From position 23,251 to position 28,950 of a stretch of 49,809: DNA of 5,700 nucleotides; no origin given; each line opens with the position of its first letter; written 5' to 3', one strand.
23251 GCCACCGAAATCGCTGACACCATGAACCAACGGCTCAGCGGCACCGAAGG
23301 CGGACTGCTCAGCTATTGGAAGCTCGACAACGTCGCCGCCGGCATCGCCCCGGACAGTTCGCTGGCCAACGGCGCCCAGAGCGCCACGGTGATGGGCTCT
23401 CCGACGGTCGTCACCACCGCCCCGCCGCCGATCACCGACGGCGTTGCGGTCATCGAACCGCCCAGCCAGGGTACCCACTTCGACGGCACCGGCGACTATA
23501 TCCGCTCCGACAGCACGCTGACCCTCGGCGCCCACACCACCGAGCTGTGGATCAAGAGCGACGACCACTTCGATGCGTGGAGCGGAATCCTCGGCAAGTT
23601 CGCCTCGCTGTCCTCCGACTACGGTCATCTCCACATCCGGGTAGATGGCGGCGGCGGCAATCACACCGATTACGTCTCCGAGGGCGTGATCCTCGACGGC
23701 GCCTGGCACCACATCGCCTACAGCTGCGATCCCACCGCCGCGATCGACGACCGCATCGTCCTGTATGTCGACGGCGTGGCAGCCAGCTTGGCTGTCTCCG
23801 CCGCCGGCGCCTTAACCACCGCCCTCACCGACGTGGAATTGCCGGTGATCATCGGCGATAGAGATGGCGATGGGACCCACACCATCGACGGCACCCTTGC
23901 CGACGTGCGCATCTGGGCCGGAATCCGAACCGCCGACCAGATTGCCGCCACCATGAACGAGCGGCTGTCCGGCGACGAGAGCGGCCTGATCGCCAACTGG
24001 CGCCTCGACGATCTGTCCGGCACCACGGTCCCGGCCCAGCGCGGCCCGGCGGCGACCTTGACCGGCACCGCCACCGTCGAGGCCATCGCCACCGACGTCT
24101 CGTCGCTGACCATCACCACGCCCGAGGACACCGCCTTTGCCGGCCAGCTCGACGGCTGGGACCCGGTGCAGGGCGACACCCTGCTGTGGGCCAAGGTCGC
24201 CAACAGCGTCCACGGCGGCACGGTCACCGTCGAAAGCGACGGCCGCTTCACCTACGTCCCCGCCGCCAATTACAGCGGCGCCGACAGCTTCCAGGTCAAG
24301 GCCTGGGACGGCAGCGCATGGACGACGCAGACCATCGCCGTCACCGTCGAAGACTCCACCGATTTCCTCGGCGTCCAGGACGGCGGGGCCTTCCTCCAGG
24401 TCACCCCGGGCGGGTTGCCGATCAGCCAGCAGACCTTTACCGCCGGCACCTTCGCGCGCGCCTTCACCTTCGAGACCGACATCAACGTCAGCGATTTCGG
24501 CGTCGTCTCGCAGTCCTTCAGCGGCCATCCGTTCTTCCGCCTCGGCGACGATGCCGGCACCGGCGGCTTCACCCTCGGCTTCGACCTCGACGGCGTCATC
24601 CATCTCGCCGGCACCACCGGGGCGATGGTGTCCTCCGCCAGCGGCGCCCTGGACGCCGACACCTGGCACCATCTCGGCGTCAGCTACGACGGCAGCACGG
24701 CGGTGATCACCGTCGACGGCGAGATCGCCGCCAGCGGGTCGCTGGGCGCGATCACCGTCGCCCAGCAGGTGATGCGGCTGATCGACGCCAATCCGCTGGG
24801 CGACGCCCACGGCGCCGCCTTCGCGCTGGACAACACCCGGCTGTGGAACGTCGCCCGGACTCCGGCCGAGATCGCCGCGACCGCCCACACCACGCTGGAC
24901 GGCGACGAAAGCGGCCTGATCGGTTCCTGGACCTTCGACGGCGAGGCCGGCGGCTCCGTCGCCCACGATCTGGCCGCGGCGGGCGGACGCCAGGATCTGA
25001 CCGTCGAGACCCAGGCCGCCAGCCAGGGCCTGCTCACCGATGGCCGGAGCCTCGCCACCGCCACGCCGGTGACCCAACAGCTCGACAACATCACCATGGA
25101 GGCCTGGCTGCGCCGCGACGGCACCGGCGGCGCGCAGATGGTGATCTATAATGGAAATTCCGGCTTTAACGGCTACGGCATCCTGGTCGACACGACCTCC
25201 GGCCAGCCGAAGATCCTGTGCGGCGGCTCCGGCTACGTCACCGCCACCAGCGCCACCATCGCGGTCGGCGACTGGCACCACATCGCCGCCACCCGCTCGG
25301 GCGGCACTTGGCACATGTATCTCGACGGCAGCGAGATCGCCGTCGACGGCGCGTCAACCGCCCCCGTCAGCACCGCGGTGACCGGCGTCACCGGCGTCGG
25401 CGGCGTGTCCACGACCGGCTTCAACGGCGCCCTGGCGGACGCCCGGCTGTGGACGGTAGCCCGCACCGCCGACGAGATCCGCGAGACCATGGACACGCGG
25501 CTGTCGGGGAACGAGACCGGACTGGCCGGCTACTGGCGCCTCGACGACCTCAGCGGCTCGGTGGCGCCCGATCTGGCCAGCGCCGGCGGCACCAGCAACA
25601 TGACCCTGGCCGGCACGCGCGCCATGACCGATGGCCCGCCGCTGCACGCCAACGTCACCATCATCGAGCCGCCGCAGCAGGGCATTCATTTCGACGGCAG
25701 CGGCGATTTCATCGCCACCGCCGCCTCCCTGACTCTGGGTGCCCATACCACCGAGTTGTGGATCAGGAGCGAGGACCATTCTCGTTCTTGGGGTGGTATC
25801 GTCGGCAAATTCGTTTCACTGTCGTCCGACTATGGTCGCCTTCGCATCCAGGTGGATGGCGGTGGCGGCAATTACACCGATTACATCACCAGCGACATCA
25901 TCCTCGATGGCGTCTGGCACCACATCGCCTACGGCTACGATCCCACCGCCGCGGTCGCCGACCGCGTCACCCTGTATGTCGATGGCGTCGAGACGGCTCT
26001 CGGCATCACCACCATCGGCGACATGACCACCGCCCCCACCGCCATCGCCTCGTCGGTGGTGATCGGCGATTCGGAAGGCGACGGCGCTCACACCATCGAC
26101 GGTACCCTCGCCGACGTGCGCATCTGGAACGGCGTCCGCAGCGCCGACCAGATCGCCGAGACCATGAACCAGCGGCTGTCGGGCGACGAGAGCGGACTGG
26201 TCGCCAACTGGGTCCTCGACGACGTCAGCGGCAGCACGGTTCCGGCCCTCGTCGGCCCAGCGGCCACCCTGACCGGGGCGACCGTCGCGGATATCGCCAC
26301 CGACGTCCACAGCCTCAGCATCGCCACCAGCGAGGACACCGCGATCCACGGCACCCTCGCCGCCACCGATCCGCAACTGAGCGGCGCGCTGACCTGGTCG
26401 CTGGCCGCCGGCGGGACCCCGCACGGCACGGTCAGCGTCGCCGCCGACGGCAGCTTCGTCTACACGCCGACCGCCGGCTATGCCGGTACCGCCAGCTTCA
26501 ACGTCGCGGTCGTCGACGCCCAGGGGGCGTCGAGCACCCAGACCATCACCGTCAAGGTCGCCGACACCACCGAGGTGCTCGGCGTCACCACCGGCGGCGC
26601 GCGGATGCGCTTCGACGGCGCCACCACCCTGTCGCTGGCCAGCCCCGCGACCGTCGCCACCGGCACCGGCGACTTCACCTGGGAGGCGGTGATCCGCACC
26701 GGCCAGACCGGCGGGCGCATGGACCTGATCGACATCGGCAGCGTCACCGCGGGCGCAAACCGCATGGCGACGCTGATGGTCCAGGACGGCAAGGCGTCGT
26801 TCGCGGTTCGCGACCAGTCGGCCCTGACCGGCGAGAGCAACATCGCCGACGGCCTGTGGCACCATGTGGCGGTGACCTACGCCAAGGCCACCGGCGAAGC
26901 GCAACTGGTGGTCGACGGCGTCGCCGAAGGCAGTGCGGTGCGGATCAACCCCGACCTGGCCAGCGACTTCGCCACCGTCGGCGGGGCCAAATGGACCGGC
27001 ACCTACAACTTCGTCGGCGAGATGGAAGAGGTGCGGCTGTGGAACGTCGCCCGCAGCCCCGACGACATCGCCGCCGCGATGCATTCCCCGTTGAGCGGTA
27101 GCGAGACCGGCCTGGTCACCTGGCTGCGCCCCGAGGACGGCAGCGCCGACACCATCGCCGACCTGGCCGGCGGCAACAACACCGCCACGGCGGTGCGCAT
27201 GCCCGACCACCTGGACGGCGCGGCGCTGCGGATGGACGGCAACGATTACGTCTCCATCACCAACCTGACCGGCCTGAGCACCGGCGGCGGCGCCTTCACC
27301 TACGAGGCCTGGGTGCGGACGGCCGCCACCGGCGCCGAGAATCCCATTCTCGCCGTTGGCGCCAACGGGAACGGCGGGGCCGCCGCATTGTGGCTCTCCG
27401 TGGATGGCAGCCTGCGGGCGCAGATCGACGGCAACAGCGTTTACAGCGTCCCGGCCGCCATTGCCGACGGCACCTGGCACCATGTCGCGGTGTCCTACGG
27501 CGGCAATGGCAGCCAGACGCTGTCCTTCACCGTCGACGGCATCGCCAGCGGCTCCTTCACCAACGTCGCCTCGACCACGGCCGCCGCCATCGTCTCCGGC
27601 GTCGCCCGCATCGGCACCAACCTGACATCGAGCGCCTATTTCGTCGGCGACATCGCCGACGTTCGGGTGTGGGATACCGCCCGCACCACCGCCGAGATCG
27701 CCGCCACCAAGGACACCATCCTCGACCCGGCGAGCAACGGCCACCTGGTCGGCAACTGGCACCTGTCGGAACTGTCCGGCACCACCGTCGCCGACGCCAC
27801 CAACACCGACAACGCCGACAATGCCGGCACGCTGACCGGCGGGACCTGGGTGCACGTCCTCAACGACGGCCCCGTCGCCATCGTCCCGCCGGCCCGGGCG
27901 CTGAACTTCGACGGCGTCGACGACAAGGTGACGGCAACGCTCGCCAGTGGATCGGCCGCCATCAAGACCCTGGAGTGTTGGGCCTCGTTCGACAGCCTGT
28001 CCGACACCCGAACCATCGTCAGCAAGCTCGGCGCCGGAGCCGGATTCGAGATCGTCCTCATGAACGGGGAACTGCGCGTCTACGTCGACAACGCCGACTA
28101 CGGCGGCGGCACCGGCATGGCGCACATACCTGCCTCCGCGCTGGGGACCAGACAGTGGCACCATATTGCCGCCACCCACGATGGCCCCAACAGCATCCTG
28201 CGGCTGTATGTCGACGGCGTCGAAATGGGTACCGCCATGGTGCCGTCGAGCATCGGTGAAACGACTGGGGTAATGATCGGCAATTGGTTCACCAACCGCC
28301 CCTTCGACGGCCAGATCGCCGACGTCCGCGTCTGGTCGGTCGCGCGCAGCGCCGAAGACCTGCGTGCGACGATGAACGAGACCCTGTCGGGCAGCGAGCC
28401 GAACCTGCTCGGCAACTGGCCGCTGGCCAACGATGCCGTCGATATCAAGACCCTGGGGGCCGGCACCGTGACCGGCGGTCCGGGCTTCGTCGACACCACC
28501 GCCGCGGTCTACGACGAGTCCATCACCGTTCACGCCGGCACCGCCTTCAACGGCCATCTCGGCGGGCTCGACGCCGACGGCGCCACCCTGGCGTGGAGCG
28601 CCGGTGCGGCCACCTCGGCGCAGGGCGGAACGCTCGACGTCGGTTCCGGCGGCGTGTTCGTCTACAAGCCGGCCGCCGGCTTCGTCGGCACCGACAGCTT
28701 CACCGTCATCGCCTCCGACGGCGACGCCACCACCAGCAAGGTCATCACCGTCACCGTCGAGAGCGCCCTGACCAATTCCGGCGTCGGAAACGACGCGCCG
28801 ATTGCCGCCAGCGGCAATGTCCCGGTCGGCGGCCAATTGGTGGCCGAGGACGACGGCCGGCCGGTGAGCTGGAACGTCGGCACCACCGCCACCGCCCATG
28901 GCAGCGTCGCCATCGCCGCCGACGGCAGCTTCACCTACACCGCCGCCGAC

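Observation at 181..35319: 35.1-kb single ORF with T1SS-substrate features but no secretion or retention genes in the 14 kb downstream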

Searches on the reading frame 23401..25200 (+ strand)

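Call 24: search_protein_families(library=pfam, proteins=[window:23401-25200:+], max_evalue=0.01)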
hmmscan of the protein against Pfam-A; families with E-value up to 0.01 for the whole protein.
window:23401-25200:+ (600 aa): 6 families
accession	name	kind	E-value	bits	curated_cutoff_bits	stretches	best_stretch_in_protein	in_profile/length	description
PF13385.13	Laminin_G_3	-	2.7e-31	109.2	27.6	2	28-182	1-151/151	Concanavalin A-like lectin/glucanases superfamily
PF17963.7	Big_9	-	1.3e-11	45.6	23.6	1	237-315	10-89/89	Bacterial Ig domain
PF17892.7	Cadherin_5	-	1e-09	38.5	26.5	1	239-316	15-97/98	Cadherin-like domain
PF02210.31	Laminin_G_2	-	2.7e-09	38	22.9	1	67-153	20-98/126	Laminin G domain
PF17803.7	Cadherin_4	-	9.6e-05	23.3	25.1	1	218-285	1-71/71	Bacterial cadherin-like domain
PF00054.30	Laminin_G_1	-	0.00016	22.3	24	0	67-139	21-87/131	Laminin G domain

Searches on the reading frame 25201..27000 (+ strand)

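Call 24: search_protein_families(library=pfam, proteins=[window:25201-27000:+], max_evalue=0.01)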
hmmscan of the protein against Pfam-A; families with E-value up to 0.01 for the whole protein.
window:25201-27000:+ (600 aa): 8 families
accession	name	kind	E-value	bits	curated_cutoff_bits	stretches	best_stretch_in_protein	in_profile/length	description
PF13385.13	Laminin_G_3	-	4.8e-44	150.6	27.6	3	167-319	3-151/151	Concanavalin A-like lectin/glucanases superfamily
PF17963.7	Big_9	-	5.7e-15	56.4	23.6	1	373-451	10-88/89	Bacterial Ig domain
PF02210.31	Laminin_G_2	-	1e-14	55.5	22.9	1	520-581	18-81/126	Laminin G domain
PF00054.30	Laminin_G_1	-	9.5e-09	36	24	0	11-70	42-101/131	Laminin G domain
PF17892.7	Cadherin_5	-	9.6e-09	35.4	26.5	1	388-453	33-97/98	Cadherin-like domain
PF00354.24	Pentaxin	-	5.4e-06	26.7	25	0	519-574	52-106/194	Pentaxin family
PF17803.7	Cadherin_4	-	3.9e-05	24.5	25.1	1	362-421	10-71/71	Bacterial cadherin-like domain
PF05345.18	He_PIG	-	0.00055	20.8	24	1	372-454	9-96/96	Putative Ig domain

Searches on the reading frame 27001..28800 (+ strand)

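Call 24: search_protein_families(library=pfam, proteins=[window:27001-28800:+], max_evalue=0.01)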
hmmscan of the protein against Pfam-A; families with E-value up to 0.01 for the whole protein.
window:27001-28800:+ (600 aa): 6 families
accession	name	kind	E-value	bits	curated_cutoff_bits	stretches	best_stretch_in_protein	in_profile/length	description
PF13385.13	Laminin_G_3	-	3.1e-51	173.9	27.6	2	79-234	2-151/151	Concanavalin A-like lectin/glucanases superfamily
PF02210.31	Laminin_G_2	-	1.6e-12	48.4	22.9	2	121-223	14-123/126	Laminin G domain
PF00354.24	Pentaxin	-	2.8e-11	43.9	25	1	142-235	69-165/194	Pentaxin family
PF17963.7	Big_9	-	1.2e-09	39.3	23.6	1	502-585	6-89/89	Bacterial Ig domain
PF17892.7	Cadherin_5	-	7.2e-05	23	26.5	1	505-586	19-97/98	Cadherin-like domain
PF00054.30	Laminin_G_1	-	0.0024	18.6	24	0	144-189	40-82/131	Laminin G domain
